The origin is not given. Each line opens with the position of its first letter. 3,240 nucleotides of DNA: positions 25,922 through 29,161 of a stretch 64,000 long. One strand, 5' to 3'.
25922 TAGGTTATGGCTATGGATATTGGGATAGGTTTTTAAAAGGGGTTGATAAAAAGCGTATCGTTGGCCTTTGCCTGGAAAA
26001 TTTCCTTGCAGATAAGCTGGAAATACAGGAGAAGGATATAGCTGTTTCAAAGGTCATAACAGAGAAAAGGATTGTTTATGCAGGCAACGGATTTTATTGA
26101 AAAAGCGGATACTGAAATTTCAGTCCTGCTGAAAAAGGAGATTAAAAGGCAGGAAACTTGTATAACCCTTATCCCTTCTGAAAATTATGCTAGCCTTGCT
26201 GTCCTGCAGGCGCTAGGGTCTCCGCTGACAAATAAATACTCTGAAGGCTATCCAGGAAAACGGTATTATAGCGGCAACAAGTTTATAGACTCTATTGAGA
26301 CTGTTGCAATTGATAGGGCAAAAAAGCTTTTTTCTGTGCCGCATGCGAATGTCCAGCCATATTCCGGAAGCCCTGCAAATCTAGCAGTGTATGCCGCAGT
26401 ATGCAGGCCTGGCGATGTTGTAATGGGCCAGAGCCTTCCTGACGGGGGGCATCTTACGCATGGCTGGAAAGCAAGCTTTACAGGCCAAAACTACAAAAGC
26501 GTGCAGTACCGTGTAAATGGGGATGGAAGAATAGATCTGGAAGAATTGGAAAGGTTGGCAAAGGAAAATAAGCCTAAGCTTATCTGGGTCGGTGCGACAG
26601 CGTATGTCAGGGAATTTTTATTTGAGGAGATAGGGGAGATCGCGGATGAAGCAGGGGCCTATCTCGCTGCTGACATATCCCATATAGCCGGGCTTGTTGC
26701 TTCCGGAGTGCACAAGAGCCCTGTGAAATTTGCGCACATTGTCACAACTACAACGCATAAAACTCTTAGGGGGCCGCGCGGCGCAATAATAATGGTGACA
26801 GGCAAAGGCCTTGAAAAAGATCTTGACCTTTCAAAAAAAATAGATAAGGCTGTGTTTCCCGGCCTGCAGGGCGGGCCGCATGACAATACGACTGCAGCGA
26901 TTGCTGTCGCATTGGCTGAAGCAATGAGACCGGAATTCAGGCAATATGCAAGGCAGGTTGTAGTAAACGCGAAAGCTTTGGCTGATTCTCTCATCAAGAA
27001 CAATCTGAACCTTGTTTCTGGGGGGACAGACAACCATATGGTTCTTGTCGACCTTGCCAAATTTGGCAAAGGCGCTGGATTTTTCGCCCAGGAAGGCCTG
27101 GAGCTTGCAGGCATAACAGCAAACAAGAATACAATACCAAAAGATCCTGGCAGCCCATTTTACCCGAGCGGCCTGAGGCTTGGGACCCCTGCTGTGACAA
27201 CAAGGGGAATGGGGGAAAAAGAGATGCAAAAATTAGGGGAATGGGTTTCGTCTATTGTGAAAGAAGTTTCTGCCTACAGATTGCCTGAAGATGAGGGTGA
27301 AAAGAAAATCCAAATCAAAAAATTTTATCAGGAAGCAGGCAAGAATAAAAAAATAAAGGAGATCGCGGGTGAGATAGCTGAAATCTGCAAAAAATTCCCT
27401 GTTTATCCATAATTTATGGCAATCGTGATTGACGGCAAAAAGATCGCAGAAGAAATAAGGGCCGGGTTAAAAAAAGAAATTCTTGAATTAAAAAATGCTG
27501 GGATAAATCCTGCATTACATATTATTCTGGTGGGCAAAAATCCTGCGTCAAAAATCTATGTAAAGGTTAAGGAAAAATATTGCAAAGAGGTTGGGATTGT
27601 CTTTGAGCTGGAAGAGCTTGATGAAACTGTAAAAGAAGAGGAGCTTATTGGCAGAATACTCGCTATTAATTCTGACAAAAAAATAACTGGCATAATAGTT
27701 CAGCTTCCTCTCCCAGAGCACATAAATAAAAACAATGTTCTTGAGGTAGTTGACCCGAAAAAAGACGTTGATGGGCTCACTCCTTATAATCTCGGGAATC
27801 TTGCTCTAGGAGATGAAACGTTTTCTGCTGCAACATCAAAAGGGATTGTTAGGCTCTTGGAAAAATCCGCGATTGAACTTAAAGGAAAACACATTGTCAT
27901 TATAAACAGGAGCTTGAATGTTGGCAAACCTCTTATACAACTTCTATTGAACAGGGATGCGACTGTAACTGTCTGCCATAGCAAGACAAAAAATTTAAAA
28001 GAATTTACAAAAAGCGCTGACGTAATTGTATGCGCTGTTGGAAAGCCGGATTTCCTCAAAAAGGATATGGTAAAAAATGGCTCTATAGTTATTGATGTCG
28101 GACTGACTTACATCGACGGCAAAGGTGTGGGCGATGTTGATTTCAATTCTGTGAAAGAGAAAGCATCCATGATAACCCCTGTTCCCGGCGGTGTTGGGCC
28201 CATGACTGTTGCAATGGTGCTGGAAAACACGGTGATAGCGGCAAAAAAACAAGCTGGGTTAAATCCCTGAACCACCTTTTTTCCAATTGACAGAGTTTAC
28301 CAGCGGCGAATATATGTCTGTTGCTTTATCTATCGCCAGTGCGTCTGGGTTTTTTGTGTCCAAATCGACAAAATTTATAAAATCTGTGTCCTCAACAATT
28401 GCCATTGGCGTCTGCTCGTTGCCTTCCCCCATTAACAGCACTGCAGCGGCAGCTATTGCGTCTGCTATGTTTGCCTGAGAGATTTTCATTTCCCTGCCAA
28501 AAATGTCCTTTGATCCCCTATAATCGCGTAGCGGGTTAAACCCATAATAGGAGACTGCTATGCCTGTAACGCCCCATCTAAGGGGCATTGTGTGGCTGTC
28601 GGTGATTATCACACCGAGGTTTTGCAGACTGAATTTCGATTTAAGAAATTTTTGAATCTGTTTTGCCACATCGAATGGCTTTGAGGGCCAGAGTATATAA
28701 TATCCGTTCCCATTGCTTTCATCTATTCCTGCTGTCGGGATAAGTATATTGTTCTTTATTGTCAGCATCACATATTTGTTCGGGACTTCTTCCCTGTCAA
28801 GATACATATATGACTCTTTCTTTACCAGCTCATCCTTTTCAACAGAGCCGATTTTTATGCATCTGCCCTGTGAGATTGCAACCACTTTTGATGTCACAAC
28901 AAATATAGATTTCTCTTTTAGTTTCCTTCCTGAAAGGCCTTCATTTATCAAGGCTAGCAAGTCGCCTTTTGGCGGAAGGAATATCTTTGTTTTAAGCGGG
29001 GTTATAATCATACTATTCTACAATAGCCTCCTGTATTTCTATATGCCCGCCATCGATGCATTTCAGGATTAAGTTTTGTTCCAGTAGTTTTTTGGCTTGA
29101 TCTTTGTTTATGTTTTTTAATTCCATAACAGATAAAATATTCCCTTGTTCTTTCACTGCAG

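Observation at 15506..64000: Very large (>45 kb) glycan biosynthesis/decoration island predicting a heavily modified acetamido-sugar glycan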

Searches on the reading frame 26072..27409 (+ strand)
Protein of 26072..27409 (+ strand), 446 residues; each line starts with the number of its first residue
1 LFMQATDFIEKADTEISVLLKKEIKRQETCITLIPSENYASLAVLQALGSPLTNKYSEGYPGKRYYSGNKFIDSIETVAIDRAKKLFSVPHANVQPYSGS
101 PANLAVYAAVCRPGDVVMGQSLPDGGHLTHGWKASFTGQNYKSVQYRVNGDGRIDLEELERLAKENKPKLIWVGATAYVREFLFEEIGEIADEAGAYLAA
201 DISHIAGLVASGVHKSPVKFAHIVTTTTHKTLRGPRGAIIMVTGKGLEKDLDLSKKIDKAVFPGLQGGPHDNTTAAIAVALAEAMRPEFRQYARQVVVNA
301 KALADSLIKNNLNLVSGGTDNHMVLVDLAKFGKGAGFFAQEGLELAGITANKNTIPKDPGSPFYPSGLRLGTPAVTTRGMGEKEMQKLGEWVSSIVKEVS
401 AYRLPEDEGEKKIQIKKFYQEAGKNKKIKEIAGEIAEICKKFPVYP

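Call 5: search_protein_families(library=pfam, proteins=[window:26072-27409:+], max_evalue=0.001)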
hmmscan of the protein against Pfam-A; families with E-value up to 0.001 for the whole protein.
window:26072-27409:+ (446 aa): 1 family
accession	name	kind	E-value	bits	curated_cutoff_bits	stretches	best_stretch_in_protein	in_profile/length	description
PF00464.25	SHMT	-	3.8e-153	510.2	27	1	9-392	1-399/399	Serine hydroxymethyltransferase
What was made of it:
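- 26072..27412 (+): Serine hydroxymethyltransferase. Pfam SHMT E 4e-153 (call 5).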

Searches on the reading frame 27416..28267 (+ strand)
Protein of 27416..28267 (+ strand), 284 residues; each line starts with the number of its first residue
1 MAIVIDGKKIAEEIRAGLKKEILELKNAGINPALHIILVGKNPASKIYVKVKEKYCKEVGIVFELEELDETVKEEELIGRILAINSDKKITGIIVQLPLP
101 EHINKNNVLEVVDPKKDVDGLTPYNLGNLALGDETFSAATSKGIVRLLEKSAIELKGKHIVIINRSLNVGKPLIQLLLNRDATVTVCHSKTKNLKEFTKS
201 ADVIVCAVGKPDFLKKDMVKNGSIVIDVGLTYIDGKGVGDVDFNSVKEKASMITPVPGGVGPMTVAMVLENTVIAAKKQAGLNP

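Call 5: search_protein_families(library=pfam, proteins=[window:27416-28267:+], max_evalue=0.001)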
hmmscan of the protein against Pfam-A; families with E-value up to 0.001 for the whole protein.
window:27416-28267:+ (284 aa): 2 families
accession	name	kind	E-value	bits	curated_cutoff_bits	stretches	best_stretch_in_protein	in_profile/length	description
PF02882.25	THF_DHG_CYH_C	-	2.3e-65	219.2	27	1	122-279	1-159/160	Tetrahydrofolate dehydrogenase/cyclohydrolase, NAD(P)-binding domain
PF00763.28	THF_DHG_CYH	-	5.7e-40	136.6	32.8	1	5-119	1-115/115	Tetrahydrofolate dehydrogenase/cyclohydrolase, catalytic domain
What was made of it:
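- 27416..28270 (+): FolD, methylene-THF dehydrogenase/cyclohydrolase. Pfam THF_DHG_CYH plus its C-terminal domain (call 5).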

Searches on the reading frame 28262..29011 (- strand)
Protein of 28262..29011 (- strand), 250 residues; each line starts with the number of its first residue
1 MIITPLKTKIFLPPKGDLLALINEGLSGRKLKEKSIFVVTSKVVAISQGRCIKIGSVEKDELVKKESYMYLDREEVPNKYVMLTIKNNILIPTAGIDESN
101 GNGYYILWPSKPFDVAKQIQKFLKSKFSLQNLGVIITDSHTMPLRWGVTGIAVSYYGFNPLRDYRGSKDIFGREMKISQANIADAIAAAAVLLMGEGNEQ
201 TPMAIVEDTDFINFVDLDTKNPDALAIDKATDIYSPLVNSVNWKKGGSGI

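Call 5: search_protein_families(library=pfam, proteins=[window:28262-29011:-], max_evalue=0.001)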
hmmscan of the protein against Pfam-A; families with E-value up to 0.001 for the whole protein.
window:28262-29011:- (250 aa): 1 family
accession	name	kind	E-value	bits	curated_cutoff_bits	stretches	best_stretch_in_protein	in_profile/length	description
PF01996.21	F420_ligase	-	6.6e-40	137.4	25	1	15-207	10-217/218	F420-0:Gamma-glutamyl ligase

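Call 15: search_protein_families(library=ncbifam, proteins=[window:28262-29011:-], max_evalue=0.00001)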
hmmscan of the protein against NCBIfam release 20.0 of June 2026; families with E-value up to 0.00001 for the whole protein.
window:28262-29011:- (250 aa): 4 families
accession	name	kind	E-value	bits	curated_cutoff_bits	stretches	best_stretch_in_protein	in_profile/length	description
TIGR04132.1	intra_fol_E_lig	hypoth_equivalog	2.5e-74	249.7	350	1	1-245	1-241/241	putative folate metabolism gamma-glutamate ligase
NF009809.0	PRK13293.1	equivalog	7.8e-35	120.4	274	1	16-211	18-223/253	coenzyme F420-0:L-glutamate ligase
TIGR01916.1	F420_cofE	equivalog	1.7e-34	119.3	180.65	1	17-210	17-222/244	coenzyme F420-0:L-glutamate ligase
NF009810.0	PRK13294.1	equivalog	2.1e-25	89.5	304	1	15-207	27-219/449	coenzyme F420-0:L-glutamate ligase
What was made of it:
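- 28259..29011 (-): CofE-like gamma-glutamate ligase of the folate-associated type. Best hit, but below the 350 cutoff (call 15).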
